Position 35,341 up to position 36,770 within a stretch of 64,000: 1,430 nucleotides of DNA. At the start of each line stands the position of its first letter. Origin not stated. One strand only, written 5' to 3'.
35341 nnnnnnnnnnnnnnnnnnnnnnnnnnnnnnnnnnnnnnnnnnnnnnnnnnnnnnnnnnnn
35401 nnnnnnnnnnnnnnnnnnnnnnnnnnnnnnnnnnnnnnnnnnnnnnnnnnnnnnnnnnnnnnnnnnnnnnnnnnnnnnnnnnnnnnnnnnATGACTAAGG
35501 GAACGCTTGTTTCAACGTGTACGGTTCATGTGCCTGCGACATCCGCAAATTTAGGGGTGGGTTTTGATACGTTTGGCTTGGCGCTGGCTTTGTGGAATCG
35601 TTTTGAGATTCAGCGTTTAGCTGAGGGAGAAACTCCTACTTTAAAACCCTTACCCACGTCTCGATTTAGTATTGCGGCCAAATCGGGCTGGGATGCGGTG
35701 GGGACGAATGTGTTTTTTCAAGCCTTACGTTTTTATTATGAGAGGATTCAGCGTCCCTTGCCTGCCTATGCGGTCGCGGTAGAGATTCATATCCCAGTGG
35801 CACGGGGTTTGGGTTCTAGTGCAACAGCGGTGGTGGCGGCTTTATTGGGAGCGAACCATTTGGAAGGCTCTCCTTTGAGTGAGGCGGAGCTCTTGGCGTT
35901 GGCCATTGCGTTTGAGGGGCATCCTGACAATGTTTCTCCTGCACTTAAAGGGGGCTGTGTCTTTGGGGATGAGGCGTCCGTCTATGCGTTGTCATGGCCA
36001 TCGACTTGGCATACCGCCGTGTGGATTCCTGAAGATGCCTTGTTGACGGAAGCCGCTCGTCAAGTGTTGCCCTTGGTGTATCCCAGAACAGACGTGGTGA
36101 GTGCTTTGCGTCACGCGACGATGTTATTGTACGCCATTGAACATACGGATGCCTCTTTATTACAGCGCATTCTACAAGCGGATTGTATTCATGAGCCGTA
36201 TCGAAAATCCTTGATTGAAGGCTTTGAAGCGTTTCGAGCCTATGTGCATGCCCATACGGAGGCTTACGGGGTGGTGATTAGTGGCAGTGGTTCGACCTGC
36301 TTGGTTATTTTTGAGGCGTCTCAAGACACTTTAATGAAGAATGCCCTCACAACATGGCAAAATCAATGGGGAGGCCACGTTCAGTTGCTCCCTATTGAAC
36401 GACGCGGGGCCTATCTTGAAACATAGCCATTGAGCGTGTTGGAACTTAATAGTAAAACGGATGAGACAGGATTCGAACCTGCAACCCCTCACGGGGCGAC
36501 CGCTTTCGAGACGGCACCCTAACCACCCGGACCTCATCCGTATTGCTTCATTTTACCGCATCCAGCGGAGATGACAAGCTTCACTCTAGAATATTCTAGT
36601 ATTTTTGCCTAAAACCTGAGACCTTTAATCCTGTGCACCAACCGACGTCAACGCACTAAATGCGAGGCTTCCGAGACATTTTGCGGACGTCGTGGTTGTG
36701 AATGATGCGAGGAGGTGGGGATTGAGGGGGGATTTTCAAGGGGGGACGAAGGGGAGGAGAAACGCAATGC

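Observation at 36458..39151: tRNA-flanked islet encoding a Thr-Gly repeat protein with a bilobed hydrophobic C-terminus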

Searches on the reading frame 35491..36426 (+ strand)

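Call 36: search_protein_families(library=pfam, proteins=[window:35491-36426:+], max_evalue=0.00001)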
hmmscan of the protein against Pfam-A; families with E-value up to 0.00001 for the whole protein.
window:35491-36426:+ (311 aa): 2 families
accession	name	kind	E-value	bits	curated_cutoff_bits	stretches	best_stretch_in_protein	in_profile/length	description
PF00288.32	GHMP_kinases_N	-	4.6e-15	56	22.3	1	74-155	2-87/87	GHMP kinases N terminal domain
PF08544.19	GHMP_kinases_C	-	1.3e-06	29.2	21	1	213-279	2-72/85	GHMP kinases C terminal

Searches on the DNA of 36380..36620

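Call 29: search_rna_families(source=window, start=36380, end=36620, threshold=evalue, max_evalue=1, show_alignments=2)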
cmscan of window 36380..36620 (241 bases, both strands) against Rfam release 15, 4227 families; matches with E-value up to 1: 2.
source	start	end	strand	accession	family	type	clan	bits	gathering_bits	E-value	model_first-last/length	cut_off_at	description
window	36459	36539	-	RF01852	tRNA-Sec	Gene; tRNA;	CL00001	34.1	47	2.2e-05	1-91/91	no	Selenocysteine transfer RNA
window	36463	36503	-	RF01053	Deinococcus_Y_RNA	Gene;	-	17.2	80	1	45-85/126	no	Deinococcus radiodurans Y RNA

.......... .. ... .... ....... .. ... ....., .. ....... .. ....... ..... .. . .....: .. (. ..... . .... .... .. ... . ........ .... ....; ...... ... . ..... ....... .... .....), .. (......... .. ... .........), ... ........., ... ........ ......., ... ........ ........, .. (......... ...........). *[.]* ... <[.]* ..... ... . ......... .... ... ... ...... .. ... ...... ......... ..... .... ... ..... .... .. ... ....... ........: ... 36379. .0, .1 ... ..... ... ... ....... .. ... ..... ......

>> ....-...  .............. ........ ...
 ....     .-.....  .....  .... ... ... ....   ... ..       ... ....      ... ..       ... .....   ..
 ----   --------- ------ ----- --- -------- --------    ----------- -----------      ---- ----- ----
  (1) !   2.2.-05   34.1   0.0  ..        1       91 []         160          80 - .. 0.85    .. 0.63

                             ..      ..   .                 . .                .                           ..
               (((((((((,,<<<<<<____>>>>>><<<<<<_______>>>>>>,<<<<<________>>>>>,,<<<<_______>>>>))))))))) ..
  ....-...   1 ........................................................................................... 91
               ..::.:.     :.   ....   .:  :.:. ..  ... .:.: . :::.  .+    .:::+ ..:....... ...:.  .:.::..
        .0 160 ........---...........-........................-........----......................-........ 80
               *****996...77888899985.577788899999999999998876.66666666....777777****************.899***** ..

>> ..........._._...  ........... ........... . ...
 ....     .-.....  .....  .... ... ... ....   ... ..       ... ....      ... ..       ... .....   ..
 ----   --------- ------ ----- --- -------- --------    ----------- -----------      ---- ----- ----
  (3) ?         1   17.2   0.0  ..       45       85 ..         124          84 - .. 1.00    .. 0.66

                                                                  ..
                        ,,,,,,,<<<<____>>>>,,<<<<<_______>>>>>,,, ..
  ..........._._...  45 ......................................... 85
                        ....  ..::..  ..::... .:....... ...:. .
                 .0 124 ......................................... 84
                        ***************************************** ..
